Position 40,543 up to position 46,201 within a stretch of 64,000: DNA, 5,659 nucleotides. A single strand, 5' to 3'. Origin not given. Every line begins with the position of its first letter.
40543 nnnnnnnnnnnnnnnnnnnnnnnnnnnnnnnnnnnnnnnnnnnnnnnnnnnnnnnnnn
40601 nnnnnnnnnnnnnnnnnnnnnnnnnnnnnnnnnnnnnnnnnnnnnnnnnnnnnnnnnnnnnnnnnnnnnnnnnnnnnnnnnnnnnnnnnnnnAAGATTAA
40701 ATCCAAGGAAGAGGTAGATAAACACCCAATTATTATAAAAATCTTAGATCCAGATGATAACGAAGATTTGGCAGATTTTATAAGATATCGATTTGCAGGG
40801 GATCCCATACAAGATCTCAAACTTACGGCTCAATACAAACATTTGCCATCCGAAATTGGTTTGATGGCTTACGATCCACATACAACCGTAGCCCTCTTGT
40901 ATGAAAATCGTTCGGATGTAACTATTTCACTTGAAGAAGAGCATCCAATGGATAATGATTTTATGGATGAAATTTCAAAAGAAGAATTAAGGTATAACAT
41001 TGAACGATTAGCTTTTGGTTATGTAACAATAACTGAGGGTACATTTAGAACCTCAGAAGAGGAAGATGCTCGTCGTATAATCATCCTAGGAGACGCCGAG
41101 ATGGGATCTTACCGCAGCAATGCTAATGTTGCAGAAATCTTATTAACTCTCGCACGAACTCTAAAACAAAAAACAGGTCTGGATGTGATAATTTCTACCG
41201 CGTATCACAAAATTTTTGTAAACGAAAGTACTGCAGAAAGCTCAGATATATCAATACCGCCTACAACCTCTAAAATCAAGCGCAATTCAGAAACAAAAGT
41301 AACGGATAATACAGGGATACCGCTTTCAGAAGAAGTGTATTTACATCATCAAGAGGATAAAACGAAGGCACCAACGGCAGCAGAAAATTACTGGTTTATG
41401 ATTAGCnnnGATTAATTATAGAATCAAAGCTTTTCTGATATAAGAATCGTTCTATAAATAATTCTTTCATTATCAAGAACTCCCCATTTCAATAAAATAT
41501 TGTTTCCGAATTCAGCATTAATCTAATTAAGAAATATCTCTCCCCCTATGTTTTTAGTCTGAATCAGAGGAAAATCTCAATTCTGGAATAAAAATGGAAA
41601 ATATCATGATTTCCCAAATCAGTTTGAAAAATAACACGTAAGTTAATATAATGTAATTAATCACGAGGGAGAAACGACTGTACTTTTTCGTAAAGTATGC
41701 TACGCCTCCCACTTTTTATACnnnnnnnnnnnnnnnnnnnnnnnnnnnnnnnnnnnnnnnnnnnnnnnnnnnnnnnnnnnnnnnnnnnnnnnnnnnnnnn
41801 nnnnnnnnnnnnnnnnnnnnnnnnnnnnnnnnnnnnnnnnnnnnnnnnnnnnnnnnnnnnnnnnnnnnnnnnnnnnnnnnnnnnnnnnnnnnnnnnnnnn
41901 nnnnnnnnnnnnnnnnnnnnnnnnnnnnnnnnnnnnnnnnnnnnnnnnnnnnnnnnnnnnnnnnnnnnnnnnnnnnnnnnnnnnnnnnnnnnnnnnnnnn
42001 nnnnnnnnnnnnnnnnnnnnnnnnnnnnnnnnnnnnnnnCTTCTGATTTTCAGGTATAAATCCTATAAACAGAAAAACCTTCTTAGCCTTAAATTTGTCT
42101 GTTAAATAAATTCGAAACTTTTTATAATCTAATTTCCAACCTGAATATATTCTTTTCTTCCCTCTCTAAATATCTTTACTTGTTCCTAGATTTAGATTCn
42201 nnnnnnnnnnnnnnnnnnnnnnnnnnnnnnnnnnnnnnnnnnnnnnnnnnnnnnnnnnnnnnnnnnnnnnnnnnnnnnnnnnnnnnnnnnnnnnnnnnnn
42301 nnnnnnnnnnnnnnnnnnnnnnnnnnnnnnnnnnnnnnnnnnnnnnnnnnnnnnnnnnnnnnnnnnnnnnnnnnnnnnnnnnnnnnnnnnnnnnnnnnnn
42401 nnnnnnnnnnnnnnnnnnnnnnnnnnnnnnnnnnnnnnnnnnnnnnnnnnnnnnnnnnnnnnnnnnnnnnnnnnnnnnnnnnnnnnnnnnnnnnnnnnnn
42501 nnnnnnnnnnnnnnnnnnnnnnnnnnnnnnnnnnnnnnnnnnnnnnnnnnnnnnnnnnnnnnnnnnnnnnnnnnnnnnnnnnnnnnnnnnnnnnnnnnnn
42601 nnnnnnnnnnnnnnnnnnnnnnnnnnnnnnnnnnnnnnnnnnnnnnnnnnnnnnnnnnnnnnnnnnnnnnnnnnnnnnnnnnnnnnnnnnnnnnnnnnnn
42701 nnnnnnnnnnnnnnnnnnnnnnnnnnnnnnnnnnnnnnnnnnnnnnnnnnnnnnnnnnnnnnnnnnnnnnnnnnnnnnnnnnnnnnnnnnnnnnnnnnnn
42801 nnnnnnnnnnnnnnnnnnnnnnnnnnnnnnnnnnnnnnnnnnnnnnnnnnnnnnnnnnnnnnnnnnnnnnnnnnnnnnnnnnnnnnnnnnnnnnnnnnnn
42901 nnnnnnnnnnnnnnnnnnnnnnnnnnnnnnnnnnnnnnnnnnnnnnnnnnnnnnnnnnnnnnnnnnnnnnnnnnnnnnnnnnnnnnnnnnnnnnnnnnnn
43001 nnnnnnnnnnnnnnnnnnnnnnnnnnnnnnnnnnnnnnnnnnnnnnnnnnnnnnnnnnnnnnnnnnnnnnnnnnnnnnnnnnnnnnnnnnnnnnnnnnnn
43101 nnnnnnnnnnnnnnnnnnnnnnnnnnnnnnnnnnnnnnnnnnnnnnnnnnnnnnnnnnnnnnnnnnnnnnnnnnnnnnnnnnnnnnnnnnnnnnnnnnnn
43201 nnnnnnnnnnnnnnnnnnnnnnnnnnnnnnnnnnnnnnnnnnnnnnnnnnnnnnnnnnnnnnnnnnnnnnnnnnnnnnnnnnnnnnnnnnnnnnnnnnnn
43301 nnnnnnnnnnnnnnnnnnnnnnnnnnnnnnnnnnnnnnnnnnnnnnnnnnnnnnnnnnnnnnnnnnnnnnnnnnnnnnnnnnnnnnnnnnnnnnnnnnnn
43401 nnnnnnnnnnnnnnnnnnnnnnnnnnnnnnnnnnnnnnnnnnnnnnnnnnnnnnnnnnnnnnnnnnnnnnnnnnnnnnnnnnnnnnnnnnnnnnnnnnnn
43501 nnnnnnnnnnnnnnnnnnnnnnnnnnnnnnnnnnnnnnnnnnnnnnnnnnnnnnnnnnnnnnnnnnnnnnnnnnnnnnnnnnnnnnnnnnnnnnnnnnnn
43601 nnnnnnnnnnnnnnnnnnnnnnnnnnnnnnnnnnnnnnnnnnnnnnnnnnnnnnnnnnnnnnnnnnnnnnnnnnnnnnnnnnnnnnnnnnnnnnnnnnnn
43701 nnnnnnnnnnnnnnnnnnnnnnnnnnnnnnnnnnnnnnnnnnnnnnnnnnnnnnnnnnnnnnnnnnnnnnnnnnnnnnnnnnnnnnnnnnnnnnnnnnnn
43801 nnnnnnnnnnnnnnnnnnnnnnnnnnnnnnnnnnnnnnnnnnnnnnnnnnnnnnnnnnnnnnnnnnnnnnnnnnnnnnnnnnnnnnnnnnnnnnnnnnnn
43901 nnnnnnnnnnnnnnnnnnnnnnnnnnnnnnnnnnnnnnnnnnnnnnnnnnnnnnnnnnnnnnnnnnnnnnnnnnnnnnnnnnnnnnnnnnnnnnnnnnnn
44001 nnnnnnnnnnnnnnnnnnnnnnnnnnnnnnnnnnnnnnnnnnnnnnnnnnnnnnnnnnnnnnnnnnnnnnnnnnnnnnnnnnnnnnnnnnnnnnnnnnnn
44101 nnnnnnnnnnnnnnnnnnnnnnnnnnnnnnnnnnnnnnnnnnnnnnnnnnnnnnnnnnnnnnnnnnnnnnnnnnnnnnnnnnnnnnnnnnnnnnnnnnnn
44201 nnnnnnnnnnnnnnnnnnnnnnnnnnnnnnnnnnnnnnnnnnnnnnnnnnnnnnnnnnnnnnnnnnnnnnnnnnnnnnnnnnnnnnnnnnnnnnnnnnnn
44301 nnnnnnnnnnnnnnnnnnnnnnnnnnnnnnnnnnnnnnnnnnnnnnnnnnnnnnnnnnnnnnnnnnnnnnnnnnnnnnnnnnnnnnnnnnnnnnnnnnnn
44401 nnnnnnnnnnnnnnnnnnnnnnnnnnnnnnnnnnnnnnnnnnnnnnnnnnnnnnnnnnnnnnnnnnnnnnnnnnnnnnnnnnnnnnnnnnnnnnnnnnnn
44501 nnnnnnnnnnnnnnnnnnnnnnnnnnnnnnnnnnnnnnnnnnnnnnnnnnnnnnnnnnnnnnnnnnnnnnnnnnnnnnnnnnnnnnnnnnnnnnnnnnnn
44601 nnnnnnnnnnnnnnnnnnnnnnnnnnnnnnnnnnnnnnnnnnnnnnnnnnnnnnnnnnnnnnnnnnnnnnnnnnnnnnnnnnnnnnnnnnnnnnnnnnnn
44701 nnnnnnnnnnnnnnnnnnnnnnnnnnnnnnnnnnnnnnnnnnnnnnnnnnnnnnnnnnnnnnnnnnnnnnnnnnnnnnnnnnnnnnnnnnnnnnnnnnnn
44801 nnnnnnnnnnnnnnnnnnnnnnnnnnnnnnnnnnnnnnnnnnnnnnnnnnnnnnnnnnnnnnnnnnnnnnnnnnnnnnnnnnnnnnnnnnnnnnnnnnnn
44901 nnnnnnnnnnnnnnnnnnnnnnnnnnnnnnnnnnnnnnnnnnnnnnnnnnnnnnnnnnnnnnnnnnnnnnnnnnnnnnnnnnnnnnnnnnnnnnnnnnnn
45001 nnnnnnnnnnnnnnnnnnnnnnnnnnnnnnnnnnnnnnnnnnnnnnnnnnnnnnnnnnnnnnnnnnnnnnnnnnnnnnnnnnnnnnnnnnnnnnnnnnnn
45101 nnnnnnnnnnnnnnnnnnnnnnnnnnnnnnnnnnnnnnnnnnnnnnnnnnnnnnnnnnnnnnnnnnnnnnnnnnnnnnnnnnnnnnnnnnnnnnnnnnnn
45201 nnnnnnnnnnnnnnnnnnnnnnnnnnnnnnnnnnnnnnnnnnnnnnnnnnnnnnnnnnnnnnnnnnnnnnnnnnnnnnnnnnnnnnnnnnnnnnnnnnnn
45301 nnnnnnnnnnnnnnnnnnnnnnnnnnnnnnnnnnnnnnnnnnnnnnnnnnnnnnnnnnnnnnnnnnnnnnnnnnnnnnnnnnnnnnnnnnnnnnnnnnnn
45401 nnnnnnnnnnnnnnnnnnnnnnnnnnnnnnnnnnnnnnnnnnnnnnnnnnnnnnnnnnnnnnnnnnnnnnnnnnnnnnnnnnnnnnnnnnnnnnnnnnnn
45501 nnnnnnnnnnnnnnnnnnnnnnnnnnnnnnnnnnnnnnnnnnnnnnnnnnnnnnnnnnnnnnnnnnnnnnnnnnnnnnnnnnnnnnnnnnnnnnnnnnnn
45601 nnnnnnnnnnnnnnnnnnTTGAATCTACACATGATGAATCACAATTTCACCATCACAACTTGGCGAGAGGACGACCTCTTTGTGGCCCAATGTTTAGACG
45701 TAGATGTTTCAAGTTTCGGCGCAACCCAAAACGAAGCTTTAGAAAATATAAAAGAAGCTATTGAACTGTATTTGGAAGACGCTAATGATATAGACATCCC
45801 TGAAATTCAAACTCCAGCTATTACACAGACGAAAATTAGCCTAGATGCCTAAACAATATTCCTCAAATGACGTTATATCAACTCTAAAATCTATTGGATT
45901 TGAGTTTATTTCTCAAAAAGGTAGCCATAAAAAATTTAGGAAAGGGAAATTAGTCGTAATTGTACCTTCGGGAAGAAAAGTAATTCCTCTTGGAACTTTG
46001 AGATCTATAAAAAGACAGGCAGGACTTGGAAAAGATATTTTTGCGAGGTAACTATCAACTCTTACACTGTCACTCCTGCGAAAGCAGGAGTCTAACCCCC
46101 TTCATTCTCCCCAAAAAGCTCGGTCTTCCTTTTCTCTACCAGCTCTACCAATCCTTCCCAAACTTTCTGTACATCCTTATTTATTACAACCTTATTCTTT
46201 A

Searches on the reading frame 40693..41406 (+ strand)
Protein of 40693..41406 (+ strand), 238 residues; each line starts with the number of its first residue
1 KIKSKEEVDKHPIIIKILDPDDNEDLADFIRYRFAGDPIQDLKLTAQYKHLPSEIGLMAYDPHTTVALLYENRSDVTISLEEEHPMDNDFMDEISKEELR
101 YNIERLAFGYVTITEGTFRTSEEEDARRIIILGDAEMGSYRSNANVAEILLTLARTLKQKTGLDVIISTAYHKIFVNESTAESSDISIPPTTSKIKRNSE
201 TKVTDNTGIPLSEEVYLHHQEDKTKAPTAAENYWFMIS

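Call 64: search_protein_families(library=pfam, proteins=[window:40693-41406:+], max_evalue=10)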
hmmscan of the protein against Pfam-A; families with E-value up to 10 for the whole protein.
seq(238 aa): 0 families

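Call 70: find_related_loci(query=A4, collection=genome_contigs, flank=10000)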
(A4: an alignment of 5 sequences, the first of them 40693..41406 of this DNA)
Query A4 (238 aa) in genome_contigs; peptide patterns used: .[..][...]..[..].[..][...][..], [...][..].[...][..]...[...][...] (x = any residue, [..] = any of these).
66 stretches matched a pattern; 3 encode a relative of the query (tblastn E <= 1e-3); 3 distinct loci.
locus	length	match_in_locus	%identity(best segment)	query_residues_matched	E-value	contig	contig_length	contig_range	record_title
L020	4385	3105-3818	99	1-238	6e-164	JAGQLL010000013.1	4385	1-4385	MAG: Candidatus Dojkabacteria bacterium isolate HKST-UBA15 2011-04-20_1_(paired)_contig_178573, whole genome shotgun seq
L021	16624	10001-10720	41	1-238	2e-50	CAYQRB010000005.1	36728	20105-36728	MAG TPA_asm: uncultured Candidatus Saccharibacteria bacterium isolate SRP329715_co1_408 genome assembly, contig: NODE_15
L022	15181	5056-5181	44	13-54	3e-5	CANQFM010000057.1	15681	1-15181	MAG: uncultured Eisenbergiella sp. isolate Lapin-005__bin61 genome assembly, contig: Lapin-005__NODE_5054_length_15681_c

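Call 73: search_protein_families(library=pfam, proteins=[L021:7877-10720:+, L021:6826-7755:+, L021:10736-11320:+], max_evalue=0.01)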
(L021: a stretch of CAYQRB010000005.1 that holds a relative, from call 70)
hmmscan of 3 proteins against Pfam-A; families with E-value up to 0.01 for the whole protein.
L021:7877-10720:+ (948 aa): 0 families

L021:6826-7755:+ (309 aa): 2 families
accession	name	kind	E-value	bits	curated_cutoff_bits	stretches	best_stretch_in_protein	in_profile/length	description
PF01636.29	APH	-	5.2e-17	62.8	23.2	1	22-234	2-213/239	Phosphotransferase enzyme family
PF03881.20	Fructosamin_kin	-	5.1e-09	36.2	22.4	1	8-243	6-239/288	Fructosamine kinase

L021:10736-11320:+ (194 aa): 3 families
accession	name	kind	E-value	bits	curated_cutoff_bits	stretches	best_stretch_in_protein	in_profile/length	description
PF06821.19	Ser_hydrolase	-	9.6e-09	35.8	22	1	25-185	11-169/172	Serine hydrolase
PF12146.15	Hydrolase_4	-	1.2e-05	25.2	27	1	74-137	79-140/239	Serine aminopeptidase, S33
PF00561.26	Abhydrolase_1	-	0.0034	17.5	25.8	0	65-107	64-114/245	alpha/beta hydrolase fold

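Call 87: find_related_loci(query=A4, collection=viral_contigs, flank=8000)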
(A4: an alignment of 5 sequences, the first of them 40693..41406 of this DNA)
Query A4 (238 aa) in viral_contigs; peptide patterns used: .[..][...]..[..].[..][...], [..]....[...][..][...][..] (x = any residue, [..] = any of these).
40 stretches matched a pattern, but none encodes a relative of the query by tblastn (E <= 1e-3).

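Call 88: find_related_loci(query=A4, collection=metagenome_contigs, flank=8000)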
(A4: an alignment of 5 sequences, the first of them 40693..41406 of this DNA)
Query A4 (238 aa) in metagenome_contigs; peptide patterns used: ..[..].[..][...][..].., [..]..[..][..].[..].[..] (x = any residue, [..] = any of these).
224 stretches matched a pattern; 1 encode a relative of the query (tblastn E <= 1e-3); 1 distinct loci.
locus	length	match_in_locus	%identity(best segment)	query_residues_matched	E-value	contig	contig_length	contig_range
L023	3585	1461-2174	100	1-238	5e-168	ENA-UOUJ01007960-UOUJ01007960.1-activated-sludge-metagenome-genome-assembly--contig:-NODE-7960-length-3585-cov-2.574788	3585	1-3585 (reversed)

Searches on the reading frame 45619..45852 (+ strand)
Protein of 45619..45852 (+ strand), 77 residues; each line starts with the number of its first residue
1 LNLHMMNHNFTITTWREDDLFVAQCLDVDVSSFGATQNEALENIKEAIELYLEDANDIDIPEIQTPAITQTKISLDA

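Call 73: search_protein_families(library=pfam, proteins=[window:45619-45852:+], max_evalue=0.01)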
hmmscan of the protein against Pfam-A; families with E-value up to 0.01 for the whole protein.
window:45619-45852:+ (77 aa): 2 families
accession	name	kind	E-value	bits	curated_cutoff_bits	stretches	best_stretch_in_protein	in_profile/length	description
PF24113.1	DUF7387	-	1.1e-07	32.5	27.9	1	12-68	14-71/85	Family of unknown function (DUF7387)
PF15919.11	HicB_lk_antitox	-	0.0059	17.2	27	1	31-60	24-53/123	HicB_like antitoxin of bacterial toxin-antitoxin system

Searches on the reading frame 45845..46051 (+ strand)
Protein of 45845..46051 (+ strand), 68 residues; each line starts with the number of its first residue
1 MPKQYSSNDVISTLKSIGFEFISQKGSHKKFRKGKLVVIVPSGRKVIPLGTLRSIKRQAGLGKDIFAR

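Call 73: search_protein_families(library=pfam, proteins=[window:45845-46051:+], max_evalue=0.01)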
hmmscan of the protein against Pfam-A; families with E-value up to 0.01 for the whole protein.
window:45845-46051:+ (68 aa): 1 family
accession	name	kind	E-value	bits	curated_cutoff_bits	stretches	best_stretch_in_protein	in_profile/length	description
PF07927.17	HicA_toxin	-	4.1e-15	56.1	27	1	8-61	2-58/58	HicA toxin of bacterial toxin-antitoxin,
